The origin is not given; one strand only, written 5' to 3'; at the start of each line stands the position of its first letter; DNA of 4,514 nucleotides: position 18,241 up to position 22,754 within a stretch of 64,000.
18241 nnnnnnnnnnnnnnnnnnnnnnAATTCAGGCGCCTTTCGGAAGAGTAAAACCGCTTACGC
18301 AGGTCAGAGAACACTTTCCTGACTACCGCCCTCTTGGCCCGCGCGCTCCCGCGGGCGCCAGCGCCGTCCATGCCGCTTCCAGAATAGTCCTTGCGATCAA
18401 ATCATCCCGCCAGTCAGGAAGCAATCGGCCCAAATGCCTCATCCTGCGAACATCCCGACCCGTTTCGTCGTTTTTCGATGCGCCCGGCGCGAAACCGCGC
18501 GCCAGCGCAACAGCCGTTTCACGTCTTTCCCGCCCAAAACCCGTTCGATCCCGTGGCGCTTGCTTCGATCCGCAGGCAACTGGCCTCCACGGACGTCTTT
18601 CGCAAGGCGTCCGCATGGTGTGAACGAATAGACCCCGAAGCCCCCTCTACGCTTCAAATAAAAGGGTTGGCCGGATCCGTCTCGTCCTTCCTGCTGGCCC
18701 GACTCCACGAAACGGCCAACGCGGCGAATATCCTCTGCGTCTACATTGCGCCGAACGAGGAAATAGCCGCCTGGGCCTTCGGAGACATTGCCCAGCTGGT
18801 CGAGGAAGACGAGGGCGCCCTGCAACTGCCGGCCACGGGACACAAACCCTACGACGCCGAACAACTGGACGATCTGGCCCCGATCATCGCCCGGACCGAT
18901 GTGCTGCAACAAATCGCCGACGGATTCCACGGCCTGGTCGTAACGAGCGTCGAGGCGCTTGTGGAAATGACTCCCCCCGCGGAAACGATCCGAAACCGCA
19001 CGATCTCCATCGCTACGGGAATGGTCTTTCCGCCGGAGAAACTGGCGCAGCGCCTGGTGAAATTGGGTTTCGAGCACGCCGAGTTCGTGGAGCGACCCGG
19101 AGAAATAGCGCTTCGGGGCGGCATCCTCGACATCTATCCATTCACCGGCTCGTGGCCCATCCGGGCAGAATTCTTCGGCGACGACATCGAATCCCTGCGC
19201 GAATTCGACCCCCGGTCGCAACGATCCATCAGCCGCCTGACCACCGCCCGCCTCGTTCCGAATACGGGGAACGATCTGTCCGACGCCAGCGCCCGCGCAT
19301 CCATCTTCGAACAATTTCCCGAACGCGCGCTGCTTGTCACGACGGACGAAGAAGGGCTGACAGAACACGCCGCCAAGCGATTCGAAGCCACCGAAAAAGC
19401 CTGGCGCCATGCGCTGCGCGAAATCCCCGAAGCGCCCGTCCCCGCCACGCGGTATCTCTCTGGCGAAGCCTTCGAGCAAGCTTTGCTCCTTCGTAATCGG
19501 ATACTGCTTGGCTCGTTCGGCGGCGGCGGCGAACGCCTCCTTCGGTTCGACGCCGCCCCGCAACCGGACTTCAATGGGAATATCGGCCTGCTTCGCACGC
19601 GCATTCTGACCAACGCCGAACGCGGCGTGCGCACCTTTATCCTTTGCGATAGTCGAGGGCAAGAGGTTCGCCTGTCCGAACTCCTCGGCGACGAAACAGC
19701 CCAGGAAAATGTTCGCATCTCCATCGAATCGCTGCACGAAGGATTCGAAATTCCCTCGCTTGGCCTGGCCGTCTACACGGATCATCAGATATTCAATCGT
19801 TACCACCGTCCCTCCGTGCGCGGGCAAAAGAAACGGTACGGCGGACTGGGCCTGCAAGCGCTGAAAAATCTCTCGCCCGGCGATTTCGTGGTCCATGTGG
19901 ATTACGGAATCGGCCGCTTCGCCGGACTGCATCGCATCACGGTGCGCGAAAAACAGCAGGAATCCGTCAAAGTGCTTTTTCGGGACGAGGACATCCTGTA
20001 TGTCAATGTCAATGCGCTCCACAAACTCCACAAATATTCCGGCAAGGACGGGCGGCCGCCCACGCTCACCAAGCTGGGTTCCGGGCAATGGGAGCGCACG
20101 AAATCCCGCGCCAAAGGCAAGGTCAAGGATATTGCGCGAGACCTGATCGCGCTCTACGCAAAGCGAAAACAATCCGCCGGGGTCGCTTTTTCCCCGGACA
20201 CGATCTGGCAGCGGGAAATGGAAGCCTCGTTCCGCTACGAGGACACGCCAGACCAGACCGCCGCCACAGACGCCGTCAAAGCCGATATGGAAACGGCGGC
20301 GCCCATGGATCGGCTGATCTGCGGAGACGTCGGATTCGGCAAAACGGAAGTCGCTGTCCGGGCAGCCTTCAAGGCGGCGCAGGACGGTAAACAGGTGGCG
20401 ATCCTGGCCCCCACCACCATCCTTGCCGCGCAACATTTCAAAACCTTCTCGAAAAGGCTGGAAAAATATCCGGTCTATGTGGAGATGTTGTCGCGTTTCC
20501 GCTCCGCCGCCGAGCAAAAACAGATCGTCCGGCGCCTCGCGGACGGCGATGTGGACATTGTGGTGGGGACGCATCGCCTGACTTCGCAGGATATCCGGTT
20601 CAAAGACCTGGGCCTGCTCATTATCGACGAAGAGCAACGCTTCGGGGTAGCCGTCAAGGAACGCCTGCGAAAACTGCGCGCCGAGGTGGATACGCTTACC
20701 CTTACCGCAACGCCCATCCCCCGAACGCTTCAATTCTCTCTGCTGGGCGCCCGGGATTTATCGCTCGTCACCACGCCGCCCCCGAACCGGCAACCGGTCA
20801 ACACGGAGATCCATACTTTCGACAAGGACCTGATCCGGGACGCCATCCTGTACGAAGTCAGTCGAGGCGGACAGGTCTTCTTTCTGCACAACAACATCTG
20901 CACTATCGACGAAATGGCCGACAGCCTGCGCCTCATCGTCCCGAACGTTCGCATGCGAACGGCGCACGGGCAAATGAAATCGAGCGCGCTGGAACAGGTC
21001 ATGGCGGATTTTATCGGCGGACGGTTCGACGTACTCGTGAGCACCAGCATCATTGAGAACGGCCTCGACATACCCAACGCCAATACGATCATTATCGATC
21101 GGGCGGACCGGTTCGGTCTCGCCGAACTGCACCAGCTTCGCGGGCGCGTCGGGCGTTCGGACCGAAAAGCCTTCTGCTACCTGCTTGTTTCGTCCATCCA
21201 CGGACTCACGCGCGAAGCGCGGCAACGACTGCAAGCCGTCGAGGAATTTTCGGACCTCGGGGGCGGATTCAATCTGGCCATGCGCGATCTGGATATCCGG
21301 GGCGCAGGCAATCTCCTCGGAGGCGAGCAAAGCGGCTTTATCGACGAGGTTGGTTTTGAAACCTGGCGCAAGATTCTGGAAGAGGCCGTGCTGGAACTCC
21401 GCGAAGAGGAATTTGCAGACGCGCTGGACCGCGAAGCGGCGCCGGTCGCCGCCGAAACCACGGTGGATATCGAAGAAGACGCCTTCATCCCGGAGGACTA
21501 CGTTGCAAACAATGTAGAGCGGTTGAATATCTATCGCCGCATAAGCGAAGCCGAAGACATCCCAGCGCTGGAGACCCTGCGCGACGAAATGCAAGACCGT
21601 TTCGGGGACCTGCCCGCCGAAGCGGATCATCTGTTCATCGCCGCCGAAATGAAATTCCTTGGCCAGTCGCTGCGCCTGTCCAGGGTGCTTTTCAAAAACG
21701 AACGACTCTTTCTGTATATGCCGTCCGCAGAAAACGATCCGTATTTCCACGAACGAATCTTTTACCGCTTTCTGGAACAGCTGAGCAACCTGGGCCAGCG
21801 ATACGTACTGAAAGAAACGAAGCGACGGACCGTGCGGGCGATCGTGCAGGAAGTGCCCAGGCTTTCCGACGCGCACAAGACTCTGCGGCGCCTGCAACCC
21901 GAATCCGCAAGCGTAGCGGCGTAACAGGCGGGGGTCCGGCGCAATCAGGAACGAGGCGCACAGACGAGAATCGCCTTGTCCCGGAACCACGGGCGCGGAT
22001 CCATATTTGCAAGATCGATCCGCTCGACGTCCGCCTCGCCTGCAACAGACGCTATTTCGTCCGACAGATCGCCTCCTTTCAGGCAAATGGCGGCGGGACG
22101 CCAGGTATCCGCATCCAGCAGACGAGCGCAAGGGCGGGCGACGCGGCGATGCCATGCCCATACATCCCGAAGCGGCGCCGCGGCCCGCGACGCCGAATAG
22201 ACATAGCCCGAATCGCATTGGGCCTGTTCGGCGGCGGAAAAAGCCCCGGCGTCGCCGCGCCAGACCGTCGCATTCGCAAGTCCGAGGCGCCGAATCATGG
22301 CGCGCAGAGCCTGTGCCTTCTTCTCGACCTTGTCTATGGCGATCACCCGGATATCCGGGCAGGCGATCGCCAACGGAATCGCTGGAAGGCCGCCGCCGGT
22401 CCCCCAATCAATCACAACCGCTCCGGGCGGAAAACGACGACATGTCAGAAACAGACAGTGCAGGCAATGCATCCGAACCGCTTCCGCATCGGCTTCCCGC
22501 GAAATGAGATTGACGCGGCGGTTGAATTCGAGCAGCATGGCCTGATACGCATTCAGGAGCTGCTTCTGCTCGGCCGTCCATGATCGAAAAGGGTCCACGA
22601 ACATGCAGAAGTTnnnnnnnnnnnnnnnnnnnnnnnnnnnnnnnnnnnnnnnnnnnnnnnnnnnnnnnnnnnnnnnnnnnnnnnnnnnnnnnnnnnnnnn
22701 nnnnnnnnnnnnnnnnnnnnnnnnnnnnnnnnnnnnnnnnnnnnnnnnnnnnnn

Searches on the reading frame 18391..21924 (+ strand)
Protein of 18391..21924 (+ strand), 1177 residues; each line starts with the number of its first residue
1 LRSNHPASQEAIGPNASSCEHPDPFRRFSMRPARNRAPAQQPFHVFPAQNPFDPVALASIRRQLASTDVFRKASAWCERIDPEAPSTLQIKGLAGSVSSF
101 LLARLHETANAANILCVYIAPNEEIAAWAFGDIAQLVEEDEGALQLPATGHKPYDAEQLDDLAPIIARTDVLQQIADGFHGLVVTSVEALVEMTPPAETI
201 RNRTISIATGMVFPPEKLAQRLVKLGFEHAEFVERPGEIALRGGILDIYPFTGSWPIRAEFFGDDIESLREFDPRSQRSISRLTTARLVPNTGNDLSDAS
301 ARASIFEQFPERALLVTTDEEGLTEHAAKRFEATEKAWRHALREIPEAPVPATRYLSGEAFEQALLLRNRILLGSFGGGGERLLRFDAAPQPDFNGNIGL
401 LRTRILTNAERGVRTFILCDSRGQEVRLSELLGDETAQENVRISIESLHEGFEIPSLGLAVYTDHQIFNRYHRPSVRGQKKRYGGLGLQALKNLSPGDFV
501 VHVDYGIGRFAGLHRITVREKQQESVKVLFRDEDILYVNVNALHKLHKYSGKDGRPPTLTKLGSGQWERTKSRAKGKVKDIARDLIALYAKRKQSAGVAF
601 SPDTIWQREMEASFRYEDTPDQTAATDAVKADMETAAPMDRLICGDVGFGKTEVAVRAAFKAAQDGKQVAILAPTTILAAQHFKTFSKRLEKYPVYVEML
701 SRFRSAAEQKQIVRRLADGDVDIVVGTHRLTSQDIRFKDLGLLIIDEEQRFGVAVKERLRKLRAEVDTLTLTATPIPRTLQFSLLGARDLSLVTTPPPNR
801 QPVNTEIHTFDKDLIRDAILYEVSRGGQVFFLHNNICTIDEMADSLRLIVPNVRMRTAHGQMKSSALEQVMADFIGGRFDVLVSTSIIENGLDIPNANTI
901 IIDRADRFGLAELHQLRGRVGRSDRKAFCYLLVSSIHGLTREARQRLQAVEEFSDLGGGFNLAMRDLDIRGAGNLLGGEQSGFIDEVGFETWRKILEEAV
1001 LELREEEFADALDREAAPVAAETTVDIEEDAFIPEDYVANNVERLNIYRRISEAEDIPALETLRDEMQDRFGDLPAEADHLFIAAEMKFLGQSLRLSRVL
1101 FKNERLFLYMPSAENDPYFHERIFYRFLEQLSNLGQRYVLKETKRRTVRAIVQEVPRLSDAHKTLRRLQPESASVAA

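Call 40: search_protein_families(library=padloc, proteins=[window:18391-21924:+], max_evalue=0.01)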
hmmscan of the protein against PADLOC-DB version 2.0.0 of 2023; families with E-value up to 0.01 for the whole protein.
window:18391-21924:+ (1177 aa): 16 families
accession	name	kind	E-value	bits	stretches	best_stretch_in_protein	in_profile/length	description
PDLC02707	PbeA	-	1.7e-08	31.5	2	648-775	278-413/672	PbeA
PDLC02872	DpdF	-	3.8e-07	27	1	567-702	107-238/859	DpdF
PDLC02705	PbeA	-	2e-05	21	1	859-923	557-620/691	PbeA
PDLC01252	Cas3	-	7.8e-05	20.2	1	648-926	9-291/324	CAS-I; effector_G3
PDLC02870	DpdF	-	0.00014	18.5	1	690-932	73-329/534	DpdF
PDLC01765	Cas3c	-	0.00015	18.8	1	648-946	193-484/612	-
PDLC02867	DpdF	-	0.00018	18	0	626-727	142-246/855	DpdF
PDLC00938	Cas3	-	0.00043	17.6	1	817-926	213-322/358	CRISPR-associated helicase Cas3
PDLC02573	DrmA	-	0.00067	15.7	1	842-931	760-846/1018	DrmA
PDLC02706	PbeA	-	0.0024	14.5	1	839-923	578-659/722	PbeA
PDLC01710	Cas3a1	-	0.0024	14.4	0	878-927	503-548/745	Cas3_1_CAS-I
PDLC02704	PbeA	-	0.0025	14.4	0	854-923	563-631/682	PbeA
PDLC02865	DpdF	-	0.0026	13.3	1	841-942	992-1089/1499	DpdF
PDLC03659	mREase_IV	-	0.0035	13.2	1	864-929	495-560/945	Type IV methyl-directed restriction enzyme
PDLC01770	Cas3g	-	0.0063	13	0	817-926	242-344/733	-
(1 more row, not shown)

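Call 43: search_protein_families(library=pfam, proteins=[window:18391-21924:+], max_evalue=0.01)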
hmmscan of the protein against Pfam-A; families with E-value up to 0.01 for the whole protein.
window:18391-21924:+ (1177 aa): 8 families
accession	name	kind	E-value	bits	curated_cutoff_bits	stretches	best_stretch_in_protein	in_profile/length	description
PF00270.35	DEAD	-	8.5e-25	87.8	26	1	619-780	1-164/167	DEAD/DEAH box helicase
PF00271.37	Helicase_C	-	3.1e-22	79.4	23.5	1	818-923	9-109/110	Helicase conserved C-terminal domain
PF03461.20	TRCF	-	1.5e-21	77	25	1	1030-1115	4-89/95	TRCF domain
PF17757.6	UvrB_inter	-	1.5e-21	76.8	22.9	1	205-292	1-89/91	UvrB interaction domain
PF02559.22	CarD_TRCF_RID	-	2.4e-14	53.6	23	1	494-550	1-57/57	CarD-like/TRCF RID domain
PF04851.21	ResIII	-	4e-08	33.8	22.5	1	619-775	5-162/164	Type III restriction enzyme, res subunit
PF22590.2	Cas3-like_C_2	-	0.0025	18.5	27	1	827-924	3-105/106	CRISPR-associated nuclease/helicase Cas3, C-terminal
PF13401.12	AAA_22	-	0.0057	17.4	27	0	642-764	9-109/130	AAA domain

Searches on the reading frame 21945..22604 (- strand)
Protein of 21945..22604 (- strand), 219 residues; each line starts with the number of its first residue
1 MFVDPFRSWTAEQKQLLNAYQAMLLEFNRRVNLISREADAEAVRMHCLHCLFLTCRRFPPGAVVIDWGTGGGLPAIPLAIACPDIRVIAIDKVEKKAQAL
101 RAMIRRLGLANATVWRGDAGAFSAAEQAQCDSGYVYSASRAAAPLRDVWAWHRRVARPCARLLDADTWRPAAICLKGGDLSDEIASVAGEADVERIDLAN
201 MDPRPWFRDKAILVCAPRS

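Call 43: search_protein_families(library=pfam, proteins=[window:21945-22604:-], max_evalue=0.01)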
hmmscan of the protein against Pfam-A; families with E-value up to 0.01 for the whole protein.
window:21945-22604:- (219 aa): 7 families
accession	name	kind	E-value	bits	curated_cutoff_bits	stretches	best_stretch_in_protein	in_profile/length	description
PF02527.21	GidB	-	1.2e-23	83.8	27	1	13-160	1-142/184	rRNA small subunit methyltransferase G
PF13649.12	Methyltransf_25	-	4.6e-05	24.5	27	1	64-135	1-70/97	Methyltransferase domain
PF13847.12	Methyltransf_31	-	8.1e-05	22.8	27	1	61-125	4-69/145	Methyltransferase domain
PF01135.25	PCMT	-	0.00028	21.2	20.3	1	32-136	48-149/210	Protein-L-isoaspartate(D-aspartate) O-methyltransferase (PCMT)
PF02390.23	Methyltransf_4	-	0.00047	20.1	24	1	63-119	4-60/173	Putative methyltransferase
PF01189.24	Methyltr_RsmB-F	-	0.0028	17.8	27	1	83-123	32-72/199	16S rRNA methyltransferase RsmB/F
PF24675.1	NpmA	-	0.0033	17.2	60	1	62-98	25-61/214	16S rRNA (adenine(1408)-N(1))-methyltransferase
